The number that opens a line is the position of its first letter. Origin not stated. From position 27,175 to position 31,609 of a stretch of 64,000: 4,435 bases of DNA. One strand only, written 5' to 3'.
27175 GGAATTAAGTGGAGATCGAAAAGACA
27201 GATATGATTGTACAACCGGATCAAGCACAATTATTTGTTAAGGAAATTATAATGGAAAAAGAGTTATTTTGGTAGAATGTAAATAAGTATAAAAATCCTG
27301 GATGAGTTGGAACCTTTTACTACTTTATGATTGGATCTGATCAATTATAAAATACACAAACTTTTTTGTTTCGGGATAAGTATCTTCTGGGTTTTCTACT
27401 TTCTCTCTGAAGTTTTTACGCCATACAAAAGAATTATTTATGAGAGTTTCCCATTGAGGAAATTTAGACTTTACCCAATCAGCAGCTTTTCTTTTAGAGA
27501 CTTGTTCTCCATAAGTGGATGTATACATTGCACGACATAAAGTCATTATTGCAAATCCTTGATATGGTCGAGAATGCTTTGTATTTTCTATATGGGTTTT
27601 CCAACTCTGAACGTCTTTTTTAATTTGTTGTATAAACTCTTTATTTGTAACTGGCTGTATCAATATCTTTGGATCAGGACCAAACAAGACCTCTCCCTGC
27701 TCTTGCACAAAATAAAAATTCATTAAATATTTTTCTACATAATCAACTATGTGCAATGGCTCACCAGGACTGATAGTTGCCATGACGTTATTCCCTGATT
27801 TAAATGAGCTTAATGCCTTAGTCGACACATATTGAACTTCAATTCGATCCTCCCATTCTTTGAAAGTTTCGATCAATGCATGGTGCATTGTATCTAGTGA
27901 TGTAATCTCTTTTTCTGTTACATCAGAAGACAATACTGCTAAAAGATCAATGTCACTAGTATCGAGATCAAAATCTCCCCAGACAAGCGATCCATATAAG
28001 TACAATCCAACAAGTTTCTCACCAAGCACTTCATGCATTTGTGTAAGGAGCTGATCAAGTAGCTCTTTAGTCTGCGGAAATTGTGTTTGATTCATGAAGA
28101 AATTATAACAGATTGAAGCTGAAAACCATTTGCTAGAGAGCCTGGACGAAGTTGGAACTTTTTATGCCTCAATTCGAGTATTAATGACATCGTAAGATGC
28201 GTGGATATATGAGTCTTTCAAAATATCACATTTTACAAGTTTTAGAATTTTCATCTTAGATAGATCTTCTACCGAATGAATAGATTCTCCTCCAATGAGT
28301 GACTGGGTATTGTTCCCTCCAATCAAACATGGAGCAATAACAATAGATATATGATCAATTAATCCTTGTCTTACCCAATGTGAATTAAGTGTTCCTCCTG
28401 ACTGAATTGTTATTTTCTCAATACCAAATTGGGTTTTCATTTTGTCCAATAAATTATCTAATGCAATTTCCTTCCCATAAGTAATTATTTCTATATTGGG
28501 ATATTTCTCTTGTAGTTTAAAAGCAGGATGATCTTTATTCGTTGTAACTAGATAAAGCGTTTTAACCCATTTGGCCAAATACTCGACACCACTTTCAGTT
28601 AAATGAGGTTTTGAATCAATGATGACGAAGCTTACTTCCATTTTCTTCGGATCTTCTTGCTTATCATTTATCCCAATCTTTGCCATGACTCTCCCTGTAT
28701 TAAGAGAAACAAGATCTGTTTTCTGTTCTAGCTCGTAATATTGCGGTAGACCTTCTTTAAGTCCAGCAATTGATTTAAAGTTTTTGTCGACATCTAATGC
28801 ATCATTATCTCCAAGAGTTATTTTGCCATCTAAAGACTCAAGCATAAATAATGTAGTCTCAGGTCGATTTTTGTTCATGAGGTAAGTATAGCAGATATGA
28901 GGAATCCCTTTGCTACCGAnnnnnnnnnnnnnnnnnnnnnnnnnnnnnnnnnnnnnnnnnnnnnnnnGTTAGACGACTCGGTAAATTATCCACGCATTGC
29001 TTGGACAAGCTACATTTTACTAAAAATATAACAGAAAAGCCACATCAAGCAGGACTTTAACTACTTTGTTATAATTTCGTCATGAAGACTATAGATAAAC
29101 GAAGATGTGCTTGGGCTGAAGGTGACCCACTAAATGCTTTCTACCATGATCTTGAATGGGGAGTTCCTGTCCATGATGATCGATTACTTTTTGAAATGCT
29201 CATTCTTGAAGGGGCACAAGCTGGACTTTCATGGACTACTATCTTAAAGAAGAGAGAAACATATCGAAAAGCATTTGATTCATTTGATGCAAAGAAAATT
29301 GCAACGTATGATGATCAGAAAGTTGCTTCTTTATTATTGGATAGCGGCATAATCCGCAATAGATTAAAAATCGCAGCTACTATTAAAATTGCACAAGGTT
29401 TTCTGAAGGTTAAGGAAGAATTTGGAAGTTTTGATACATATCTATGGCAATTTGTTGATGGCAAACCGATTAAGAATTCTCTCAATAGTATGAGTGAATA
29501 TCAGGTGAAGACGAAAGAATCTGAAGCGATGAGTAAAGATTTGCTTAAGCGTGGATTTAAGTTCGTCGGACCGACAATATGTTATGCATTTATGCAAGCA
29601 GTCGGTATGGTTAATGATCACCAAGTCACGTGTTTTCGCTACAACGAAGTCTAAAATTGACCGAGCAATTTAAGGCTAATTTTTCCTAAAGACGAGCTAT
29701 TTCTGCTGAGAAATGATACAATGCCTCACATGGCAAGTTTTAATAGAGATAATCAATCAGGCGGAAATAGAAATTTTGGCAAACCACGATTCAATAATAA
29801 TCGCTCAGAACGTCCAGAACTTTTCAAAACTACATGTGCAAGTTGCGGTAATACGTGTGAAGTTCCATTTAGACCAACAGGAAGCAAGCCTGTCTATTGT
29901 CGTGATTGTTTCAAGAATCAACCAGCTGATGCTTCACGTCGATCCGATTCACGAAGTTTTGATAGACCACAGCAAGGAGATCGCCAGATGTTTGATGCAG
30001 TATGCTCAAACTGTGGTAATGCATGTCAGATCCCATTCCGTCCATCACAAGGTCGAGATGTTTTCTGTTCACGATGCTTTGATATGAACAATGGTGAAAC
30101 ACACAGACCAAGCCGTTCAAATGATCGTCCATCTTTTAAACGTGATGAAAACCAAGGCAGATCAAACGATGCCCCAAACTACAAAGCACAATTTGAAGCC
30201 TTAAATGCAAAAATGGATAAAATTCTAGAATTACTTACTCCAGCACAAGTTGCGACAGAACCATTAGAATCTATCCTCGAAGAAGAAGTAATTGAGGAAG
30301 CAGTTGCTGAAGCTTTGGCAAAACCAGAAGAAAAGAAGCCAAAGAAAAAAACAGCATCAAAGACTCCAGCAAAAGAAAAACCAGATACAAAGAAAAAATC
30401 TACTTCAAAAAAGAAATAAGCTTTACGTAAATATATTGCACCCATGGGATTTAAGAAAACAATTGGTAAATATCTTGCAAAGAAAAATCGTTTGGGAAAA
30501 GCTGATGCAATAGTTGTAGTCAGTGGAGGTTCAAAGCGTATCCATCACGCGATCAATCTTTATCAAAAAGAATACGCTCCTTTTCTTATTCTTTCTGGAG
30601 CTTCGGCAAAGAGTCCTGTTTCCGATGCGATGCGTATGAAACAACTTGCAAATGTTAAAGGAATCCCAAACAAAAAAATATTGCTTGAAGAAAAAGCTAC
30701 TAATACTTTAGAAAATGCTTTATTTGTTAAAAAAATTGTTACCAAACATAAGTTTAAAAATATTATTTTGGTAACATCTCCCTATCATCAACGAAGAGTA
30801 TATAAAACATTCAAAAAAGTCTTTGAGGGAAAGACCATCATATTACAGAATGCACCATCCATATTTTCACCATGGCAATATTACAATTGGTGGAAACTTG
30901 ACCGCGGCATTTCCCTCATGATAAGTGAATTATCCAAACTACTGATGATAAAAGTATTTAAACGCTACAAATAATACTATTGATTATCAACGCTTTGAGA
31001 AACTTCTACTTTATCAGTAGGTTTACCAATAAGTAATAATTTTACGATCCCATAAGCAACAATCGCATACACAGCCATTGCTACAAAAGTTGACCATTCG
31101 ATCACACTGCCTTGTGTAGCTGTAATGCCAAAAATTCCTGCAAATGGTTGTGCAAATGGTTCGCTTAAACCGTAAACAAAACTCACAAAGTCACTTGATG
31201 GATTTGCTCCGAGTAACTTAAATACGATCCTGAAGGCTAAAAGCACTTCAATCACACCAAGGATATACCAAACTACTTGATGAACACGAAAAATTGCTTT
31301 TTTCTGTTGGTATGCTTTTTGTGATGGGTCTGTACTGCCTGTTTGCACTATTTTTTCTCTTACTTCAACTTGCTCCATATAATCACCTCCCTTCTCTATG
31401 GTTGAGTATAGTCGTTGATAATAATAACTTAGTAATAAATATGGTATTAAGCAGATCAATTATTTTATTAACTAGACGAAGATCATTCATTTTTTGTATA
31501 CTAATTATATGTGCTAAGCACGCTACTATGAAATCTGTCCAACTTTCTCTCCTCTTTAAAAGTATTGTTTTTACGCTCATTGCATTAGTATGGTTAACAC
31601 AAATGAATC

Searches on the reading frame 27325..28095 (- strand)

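Call 51: search_protein_families(library=pfam, proteins=[window:27325-28095:-], max_evalue=0.001)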
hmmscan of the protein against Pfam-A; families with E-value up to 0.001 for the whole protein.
window:27325-28095:- (256 aa): 2 families
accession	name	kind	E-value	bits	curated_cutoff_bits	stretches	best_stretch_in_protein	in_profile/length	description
PF13427.11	AadA_C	-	6.8e-14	52.4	22.2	1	145-250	2-100/103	Aminoglycoside adenylyltransferase, C-terminal domain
PF01909.29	NTP_transf_2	-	2.8e-05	24.9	21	1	28-90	14-72/93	Nucleotidyltransferase domain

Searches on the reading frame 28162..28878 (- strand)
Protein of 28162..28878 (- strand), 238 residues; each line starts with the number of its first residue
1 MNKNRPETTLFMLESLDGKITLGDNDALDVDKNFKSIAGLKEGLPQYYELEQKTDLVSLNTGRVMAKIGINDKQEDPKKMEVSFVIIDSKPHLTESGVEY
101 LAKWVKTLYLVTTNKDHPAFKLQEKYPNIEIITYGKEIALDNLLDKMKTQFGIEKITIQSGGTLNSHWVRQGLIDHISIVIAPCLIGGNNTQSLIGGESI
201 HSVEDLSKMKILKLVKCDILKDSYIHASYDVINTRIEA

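Call 51: search_protein_families(library=pfam, proteins=[window:28162-28878:-], max_evalue=0.001)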
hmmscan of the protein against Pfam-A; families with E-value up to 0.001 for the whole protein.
window:28162-28878:- (238 aa): 1 family
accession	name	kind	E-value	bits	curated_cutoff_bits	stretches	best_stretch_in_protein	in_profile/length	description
PF01872.23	RibD_C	-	2.6e-17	63.7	24.1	1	9-213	4-187/197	RibD C-terminal domain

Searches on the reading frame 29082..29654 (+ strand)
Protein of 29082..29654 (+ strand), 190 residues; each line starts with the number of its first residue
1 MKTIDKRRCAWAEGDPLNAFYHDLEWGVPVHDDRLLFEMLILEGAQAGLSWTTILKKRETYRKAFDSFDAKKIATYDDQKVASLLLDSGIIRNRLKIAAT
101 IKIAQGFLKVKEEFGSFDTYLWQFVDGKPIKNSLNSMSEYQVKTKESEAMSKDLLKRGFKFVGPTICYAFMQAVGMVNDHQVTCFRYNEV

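Call 51: search_protein_families(library=pfam, proteins=[window:29082-29654:+], max_evalue=0.001)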
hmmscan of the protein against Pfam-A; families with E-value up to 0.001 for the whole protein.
window:29082-29654:+ (190 aa): 1 family
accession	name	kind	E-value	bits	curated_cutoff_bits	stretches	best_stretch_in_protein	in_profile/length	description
PF03352.18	Adenine_glyco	-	9.6e-82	273.5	25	1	11-186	1-176/177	Methyladenine glycosylase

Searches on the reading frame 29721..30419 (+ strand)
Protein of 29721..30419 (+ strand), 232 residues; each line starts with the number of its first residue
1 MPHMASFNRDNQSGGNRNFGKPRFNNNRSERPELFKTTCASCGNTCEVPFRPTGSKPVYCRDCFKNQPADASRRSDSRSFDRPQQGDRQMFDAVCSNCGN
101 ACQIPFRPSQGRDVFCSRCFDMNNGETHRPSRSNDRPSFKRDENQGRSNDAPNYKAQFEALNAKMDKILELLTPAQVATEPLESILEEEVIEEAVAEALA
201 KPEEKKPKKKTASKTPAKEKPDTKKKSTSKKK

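Call 51: search_protein_families(library=pfam, proteins=[window:29721-30419:+], max_evalue=0.001)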
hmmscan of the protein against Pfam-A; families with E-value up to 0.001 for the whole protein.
window:29721-30419:+ (232 aa): 1 family
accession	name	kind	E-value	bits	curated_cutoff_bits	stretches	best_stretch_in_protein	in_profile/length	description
PF23477.1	zf_Tbcl_2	-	5.7e-32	109.6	27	2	88-122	1-35/37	Probable treble clef zinc finger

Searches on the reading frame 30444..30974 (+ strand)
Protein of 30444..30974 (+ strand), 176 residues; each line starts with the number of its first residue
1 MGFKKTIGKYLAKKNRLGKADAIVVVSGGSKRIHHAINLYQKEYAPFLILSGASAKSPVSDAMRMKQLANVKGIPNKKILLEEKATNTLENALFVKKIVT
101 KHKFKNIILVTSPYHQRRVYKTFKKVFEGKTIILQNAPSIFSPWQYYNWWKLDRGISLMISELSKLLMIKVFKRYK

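Call 51: search_protein_families(library=pfam, proteins=[window:30444-30974:+], max_evalue=0.001)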
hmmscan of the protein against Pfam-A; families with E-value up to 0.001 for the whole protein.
window:30444-30974:+ (176 aa): 1 family
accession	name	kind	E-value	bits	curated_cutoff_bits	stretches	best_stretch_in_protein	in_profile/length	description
PF02698.23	DUF218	-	7.2e-27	94.4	27.6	1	21-143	1-113/133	DUF218 domain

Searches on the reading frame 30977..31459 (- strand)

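Call 51: search_protein_families(library=pfam, proteins=[window:30977-31459:-], max_evalue=0.001)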
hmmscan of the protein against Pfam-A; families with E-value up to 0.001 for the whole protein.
window:30977-31459:- (160 aa): 1 family
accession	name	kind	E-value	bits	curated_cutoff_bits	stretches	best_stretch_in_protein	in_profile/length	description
PF02325.22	YGGT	-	1.7e-06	28.8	27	1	66-135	3-67/70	YGGT family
